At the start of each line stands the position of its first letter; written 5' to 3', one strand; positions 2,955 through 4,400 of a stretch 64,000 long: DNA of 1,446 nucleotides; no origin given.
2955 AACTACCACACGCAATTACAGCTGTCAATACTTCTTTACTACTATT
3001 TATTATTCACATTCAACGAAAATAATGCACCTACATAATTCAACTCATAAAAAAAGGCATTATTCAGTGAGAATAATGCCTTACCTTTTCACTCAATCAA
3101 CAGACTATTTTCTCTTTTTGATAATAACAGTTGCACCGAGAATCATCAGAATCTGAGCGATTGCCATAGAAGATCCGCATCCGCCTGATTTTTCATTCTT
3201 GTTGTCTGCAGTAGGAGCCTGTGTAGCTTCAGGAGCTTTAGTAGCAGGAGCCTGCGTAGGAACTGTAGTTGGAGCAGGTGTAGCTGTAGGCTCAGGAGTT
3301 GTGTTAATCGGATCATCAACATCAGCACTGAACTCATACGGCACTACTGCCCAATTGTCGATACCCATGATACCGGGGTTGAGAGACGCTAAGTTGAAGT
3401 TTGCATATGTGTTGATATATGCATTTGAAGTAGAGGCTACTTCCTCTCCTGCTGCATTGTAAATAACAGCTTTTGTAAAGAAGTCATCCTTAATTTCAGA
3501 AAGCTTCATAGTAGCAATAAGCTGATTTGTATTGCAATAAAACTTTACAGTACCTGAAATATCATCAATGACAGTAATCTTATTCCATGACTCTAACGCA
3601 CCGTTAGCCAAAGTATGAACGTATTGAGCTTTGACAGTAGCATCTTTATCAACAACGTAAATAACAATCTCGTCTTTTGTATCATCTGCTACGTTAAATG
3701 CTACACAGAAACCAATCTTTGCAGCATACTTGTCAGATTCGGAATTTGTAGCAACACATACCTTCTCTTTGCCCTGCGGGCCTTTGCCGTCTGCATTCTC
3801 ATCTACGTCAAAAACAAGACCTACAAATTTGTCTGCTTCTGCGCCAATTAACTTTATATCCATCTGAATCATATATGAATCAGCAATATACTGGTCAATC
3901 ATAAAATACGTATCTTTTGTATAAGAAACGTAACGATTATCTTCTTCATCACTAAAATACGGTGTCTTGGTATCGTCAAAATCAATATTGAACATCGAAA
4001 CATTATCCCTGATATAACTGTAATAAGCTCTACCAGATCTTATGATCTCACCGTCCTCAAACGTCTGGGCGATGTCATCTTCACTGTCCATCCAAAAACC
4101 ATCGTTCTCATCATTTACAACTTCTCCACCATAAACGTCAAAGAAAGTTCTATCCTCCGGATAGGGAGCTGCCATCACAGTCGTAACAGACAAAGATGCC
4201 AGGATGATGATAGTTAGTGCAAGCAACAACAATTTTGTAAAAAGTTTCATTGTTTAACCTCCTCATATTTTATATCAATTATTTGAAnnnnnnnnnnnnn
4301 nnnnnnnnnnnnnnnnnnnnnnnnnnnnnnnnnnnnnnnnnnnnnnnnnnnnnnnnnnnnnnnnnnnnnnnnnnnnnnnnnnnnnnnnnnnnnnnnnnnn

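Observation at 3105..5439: Tandem secreted paralogs share a strictly conserved C-terminal SGGCGSS - TM helix - KKRK module: possible uncharacterised protein-sorting signal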

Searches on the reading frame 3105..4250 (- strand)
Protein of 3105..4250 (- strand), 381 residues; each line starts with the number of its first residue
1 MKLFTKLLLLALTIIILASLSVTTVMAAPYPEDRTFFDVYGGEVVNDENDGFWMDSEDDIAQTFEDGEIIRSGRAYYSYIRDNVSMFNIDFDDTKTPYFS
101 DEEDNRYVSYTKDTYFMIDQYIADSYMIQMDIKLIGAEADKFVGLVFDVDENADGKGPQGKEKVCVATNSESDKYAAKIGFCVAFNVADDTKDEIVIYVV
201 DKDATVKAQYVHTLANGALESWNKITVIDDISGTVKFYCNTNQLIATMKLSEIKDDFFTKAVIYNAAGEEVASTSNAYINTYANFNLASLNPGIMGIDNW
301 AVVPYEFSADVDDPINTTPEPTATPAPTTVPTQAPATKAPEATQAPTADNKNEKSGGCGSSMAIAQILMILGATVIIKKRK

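Call 3: search_protein_families(library=ncbifam, proteins=[window:3105-4250:-], max_evalue=10)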
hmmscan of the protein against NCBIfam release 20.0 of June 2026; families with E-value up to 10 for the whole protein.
window:3105-4250:- (381 aa): 1 family
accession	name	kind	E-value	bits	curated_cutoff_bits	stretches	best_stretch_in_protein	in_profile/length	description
NF058608.1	CwrA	equivalog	2.5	8.7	75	0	60-96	17-56/68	cell wall inhibition responsive protein CwrA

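Call 4: search_protein_families(library=pfam, proteins=[window:3105-4250:-], max_evalue=1)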
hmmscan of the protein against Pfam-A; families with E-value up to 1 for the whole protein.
window:3105-4250:- (381 aa): 0 families

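Call 8: find_homologous_proteins(query=window:3105-4250:-, max_evalue=0.001)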
Query window:3105-4250:- (381 aa): 13 proteins with E <= 0.001 among 4251 candidates.
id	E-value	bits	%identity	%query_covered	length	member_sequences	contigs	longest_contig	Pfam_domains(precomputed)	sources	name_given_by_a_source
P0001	2.7e-245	831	98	100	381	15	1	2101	-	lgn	-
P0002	6.9e-193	659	75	100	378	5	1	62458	-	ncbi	-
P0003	1.5e-93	332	43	98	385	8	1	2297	-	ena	-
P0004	1.9e-25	108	37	60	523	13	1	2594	-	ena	-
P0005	1.6e-8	53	61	17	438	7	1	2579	PF03422.22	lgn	-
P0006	8.2e-8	50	46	17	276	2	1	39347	-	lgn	-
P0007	1.7e-7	49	66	13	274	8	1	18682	-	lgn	-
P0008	5.1e-7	48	69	8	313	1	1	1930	-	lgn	-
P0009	5.8e-7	47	45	20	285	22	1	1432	-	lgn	-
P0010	1.7e-6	46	58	17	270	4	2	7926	-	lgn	-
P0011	8.5e-6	44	73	7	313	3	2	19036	PF07523.19,PF08305.18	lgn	-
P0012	1.0e-5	43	64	7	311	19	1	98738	-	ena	-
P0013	6.2e-5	41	58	17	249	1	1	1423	-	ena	-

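Call 23: find_encoding_contigs(protein=P0002, flank=10000, max_places=3)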
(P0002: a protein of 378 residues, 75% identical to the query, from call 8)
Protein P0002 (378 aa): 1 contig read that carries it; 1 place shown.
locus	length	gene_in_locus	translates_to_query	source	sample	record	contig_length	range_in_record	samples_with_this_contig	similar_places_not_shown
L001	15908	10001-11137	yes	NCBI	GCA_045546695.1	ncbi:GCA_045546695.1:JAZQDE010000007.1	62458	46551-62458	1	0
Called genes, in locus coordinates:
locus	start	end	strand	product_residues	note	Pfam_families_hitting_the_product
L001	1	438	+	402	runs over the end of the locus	PF00579:tRNA-synt_1b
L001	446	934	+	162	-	PF00383:dCMP_cyt_deam_1, PF14437:MafB19-deam (weak)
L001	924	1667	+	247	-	PF03734:YkuD (weak)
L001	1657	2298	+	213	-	PF03734:YkuD (faint)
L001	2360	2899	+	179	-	PF00210:Ferritin (faint), PF02915:Rubrerythrin, PF23458:DUF7130 (weak), PF21349:RUBY_RBDX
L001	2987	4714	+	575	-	PF00144:Beta-lactamase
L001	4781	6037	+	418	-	PF01520:Amidase_3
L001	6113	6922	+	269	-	-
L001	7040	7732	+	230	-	PF02308:MgtC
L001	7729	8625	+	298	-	PF03734:YkuD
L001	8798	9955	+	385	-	-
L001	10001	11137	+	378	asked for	-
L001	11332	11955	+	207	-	PF00132:Hexapep (faint), PF24894:Hexapep_GlmU (faint), PF25084:LbH_EIF2B, PF25087:GMPPB_C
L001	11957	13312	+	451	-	PF02878:PGM_PMM_I, PF02879:PGM_PMM_II, PF02880:PGM_PMM_III, PF00408:PGM_PMM_IV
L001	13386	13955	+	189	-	PF08281:Sigma70_r4_2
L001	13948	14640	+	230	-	-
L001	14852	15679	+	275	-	PF13385:Laminin_G_3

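Call 25: find_encoding_contigs(protein=P0012, flank=10000, max_places=3)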
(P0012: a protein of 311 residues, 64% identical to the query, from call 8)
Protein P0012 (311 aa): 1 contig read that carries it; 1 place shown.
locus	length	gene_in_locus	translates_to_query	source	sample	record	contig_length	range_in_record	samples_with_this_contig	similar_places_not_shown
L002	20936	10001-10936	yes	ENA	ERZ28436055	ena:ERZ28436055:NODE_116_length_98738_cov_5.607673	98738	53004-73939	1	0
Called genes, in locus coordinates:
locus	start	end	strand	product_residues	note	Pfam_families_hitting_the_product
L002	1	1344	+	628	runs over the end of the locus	PF13175:AAA_15 (weak), PF13476:AAA_23, PF13514:AAA_27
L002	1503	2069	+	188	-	PF04542:Sigma70_r2 (weak), PF08281:Sigma70_r4_2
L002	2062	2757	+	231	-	PF14285:DUF4367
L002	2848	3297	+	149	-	-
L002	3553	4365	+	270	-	PF01663:Phosphodiest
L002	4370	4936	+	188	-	PF00300:His_Phos_1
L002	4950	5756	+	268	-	PF02522:Antibiotic_NAT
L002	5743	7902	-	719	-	PF00933:Glyco_hydro_3, PF01915:Glyco_hydro_3_C, PF14310:Fn3-like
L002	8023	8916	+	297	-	PF04616:Glyco_hydro_43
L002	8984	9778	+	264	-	-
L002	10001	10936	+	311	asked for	-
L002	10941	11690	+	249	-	PF00326:Peptidase_S9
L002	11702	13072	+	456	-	PF01306:LacY_symp (weak), PF07690:MFS_1, PF12832:MFS_1_like, PF13347:MFS_2, PF03209:PUCC (weak), PF07690:MFS_1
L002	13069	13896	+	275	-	PF03009:GDPD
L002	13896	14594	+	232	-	PF17746:SfsA_N, PF03749:SfsA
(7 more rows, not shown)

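Call 26: find_encoding_contigs(protein=P0006, flank=10000, max_places=3)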
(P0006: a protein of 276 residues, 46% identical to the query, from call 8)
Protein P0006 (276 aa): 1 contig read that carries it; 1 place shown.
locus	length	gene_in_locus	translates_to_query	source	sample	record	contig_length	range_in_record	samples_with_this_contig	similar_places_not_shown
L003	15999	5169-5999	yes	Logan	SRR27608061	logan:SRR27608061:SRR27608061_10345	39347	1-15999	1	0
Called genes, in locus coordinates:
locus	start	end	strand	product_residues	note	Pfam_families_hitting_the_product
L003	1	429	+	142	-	?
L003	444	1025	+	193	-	PF01558:POR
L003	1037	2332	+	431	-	PF06838:Met_gamma_lyase, PF01053:Cys_Met_Meta_PP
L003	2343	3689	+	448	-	PF26018:BSH_RND_rel (weak), PF26012:HH_RND_rel (weak)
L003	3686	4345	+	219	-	PF01168:Ala_racemase_N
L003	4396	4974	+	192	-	PF04472:SepF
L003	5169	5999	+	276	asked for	-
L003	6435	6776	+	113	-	PF02575:YbaB_DNA_bd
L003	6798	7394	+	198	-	PF21176:RecR_HhH, PF02132:RecR_ZnF, PF13662:Toprim_4, PF01751:Toprim, PF21175:RecR_C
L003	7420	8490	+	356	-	PF03462:PCRF, PF00472:RF-1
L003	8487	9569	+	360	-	PF01300:Sua5_yciO_yrdC, PF03481:Sua5_C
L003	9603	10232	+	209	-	PF14681:UPRTase, PF00156:Pribosyltran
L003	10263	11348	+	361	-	-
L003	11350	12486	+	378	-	PF00149:Metallophos, PF12850:Metallophos_2 (weak)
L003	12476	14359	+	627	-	PF02463:SMC_N (faint), PF13175:AAA_15 (weak), PF13476:AAA_23, PF13514:AAA_27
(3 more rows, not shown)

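Call 46: search_protein_families(library=pfam, proteins=[P0005, P0011], max_evalue=0.001)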
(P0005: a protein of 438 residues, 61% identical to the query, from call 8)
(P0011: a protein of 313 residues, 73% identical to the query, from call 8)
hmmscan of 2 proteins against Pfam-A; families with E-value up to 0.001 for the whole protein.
P0005 (438 aa): 1 family
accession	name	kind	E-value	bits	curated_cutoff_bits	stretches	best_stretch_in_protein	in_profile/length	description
PF03422.21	CBM_6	-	1.7e-07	32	28.9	1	58-150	21-112/125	Carbohydrate binding module (family 6)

P0011 (313 aa): 2 families
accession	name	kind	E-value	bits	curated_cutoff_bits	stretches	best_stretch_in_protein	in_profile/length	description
PF07523.18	Big_3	-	5.5e-09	36.6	21.2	1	196-259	5-68/68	Bacterial Ig-like domain (group 3)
PF08305.17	NPCBM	-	6.1e-08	33.2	23.9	1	61-166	26-121/137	NPCBM/NEW2 domain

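Call 48: find_encoding_contigs(protein=window:3105-4250:-, flank=2000, max_places=5)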
Protein window:3105-4250:- (381 aa): 10 contigs read that carry it; 2 places shown.
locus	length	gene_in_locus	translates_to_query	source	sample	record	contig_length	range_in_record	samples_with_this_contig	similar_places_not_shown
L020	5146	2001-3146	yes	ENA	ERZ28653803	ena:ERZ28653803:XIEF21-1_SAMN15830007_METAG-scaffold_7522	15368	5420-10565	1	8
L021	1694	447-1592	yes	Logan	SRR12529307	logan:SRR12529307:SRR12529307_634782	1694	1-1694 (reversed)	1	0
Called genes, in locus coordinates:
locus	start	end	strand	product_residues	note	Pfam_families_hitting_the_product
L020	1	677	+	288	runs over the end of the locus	PF03734:YkuD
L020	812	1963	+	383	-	-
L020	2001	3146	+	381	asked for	-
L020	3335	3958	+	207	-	PF25084:LbH_EIF2B, PF25087:GMPPB_C, PF00132:Hexapep (weak)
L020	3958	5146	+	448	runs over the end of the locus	PF02878:PGM_PMM_I, PF02879:PGM_PMM_II, PF02880:PGM_PMM_III, PF00408:PGM_PMM_IV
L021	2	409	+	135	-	?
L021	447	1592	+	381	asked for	-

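Call 50: predict_structure(alignment_id=A2)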
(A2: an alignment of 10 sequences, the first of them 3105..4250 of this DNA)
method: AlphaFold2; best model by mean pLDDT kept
length: 381 residues; sequences in the alignment: 10
mean_pLDDT: 52.6   pTM: 0.53
mean pLDDT of the five models: 52.6, 51.3, 46.4, 44.5, 42.3
residues with pLDDT >= 90: 16; 70-90: 86; 50-70: 76; < 50: 203
segments of 3 or more residues with pLDDT < 50: 19-121, 137-140, 151-179, 290-292, 317-367, 371-373, 378-381
pLDDT, mean of each block of 10 residues (from residue 1): 73 66 28 32 31 38 30 33 30 35 37 44 64 59 56 33 31 36 59 77 73 82 76 81 85 85 92 85 59 58 56 45 38 35 32 30 46 48 42
secondary structure, 60 per line:
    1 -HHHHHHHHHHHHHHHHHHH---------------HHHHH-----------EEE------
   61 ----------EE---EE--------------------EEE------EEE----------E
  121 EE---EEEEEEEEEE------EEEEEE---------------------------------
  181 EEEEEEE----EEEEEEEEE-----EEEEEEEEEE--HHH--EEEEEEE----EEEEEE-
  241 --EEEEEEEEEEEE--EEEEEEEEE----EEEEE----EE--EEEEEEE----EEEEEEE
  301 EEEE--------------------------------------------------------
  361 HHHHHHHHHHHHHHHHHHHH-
elements in order: H2-20 H36-40 E52-54 E98-100 E107-109 E120-122 E126-135 E142-147 E181-187 E192-200 E206-215 E223-229 E234-239 E243-254 E257-265 E270-274 E283-289 E294-304 H361-380

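Call 55: fold_search(model_id=the predicted structure, library=pdb)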
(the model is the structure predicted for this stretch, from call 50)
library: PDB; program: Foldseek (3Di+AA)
matches with E <= 10: 1456; with E <= 0.001: 155
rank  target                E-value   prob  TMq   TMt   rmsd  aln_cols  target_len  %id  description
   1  5v38_A                8.1e-07  1.00  0.29  0.27   7.4       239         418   12  Crystal Structure of The Receptor-binding Domain of Botulinum Neurotoxin Type HA (released 2017-03-22)
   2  5mk8_A                9.0e-07  1.00  0.30  0.28   7.4       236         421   12  Crystal structure of the receptor-binding domain of the FA hybrid Clostridium botulinum neurotoxin (released 2018-03-28)
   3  6es1_A                1.5e-06  1.00  0.29  0.27   6.6       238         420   10  Crystal structure of the binding domain from botulinum neurotoxin A2 bound to extracellular domain of human receptor S (released 2018-04-25)
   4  6f0p                  2.5e-06  1.00  0.29  0.27   7.1       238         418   10  Botulinum neurotoxin A4 Hc domain (released 2018-01-10)
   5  1oq1_B                2.9e-06  1.00  0.31  0.48   6.2       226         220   10  Crystal Structure of Protein of Unknown Function with Galectin-like Fold from Bacillus subtilis (released 2003-09-23)
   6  6thy_AAA              3.4e-06  1.00  0.28  0.27   7.3       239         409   10  Botulinum neurotoxin A3 Hc domain in complex with GD1a (released 2020-01-29)
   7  5v38_B                4.3e-06  1.00  0.29  0.27   7.3       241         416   12  Crystal Structure of The Receptor-binding Domain of Botulinum Neurotoxin Type HA (released 2017-03-22)
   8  8rvg_B                4.3e-06  1.00  0.25  0.24   9.1       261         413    9  Structure of the binding domain of BoNT/A mutant Y1117V in complex with the GD1a ganglioside receptor (released 2025-02-12)
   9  7qpt_A                4.7e-06  1.00  0.28  0.26   6.9       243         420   10  Botulinum neurotoxin A4 cell binding domain in complex with GD1a oligosaccharide (released 2022-03-16)
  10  2vua                  5.6e-06  1.00  0.26  0.24   8.4       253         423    9  Crystal Structure of the Botulinum Neurotoxin Serotype A binding domain (released 2008-08-26)
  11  6f0o                  5.9e-06  1.00  0.29  0.27   7.2       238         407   10  Botulinum neurotoxin A3 Hc domain (released 2018-01-10)
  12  5tpb_A                6.9e-06  1.00  0.26  0.24   7.7       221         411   10  Binding domain of BoNT/A complexed with ganglioside variant (released 2017-01-18)
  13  2vxr                  7.3e-06  1.00  0.26  0.24   7.0       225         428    8  Crystal Structure of the Botulinum Neurotoxin serotype G binding domain (released 2009-07-07)
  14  1oq1_A                7.7e-06  1.00  0.28  0.43   8.0       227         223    9  Crystal Structure of Protein of Unknown Function with Galectin-like Fold from Bacillus subtilis (released 2003-09-23)
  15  3o0v                  8.5e-06  1.00  0.28  0.39  10.2       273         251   10  Crystal structure of the calreticulin lectin domain (released 2010-09-29)
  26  1oq1_C                1.5e-05  1.00  0.30  0.47   6.3       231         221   11  Crystal Structure of Protein of Unknown Function with Galectin-like Fold from Bacillus subtilis (released 2003-09-23)
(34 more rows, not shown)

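Call 59: list_cluster_members(proteins=[P0002, P0004, P0007, P0011, P0015, P0025, P0028, P0037, P0042, P0045])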
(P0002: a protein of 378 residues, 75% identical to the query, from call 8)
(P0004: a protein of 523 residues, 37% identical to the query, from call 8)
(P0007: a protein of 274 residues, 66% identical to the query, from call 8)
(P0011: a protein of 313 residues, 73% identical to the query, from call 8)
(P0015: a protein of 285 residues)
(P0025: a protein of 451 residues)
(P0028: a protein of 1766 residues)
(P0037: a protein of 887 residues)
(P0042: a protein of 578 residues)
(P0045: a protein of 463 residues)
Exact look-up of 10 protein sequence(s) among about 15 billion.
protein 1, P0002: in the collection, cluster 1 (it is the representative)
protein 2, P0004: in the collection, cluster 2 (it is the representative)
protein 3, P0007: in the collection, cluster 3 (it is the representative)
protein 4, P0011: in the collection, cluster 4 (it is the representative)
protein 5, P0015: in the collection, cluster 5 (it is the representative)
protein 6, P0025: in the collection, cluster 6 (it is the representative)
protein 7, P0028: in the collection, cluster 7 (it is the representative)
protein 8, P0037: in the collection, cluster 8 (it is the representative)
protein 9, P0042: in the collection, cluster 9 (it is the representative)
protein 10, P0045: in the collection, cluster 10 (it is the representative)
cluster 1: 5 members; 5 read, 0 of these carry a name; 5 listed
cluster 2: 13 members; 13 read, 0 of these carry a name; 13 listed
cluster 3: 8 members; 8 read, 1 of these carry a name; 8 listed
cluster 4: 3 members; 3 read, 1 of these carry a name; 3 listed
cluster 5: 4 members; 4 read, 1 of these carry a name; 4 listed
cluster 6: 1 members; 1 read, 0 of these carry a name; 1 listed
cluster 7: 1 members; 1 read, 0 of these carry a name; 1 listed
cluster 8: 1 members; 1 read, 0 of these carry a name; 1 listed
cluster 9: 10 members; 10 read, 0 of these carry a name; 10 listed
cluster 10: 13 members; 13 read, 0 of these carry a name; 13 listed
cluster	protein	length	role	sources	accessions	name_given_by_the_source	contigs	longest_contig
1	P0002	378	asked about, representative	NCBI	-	-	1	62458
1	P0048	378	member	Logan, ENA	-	-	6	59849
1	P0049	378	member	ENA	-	-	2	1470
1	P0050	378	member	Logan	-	-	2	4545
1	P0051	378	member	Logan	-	-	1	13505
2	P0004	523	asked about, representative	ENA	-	-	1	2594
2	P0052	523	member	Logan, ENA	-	-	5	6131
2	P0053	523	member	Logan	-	-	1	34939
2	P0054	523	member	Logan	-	-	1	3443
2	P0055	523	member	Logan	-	-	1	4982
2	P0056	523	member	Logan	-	-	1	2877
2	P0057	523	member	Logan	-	-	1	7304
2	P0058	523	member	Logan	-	-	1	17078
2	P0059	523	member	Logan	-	-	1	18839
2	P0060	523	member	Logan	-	-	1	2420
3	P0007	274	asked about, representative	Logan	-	-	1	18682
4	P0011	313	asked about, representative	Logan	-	-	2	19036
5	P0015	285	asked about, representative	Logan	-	-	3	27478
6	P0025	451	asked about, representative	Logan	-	-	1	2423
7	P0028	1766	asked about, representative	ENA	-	-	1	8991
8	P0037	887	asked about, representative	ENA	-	-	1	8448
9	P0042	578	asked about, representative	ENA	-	-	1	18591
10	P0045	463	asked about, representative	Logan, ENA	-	-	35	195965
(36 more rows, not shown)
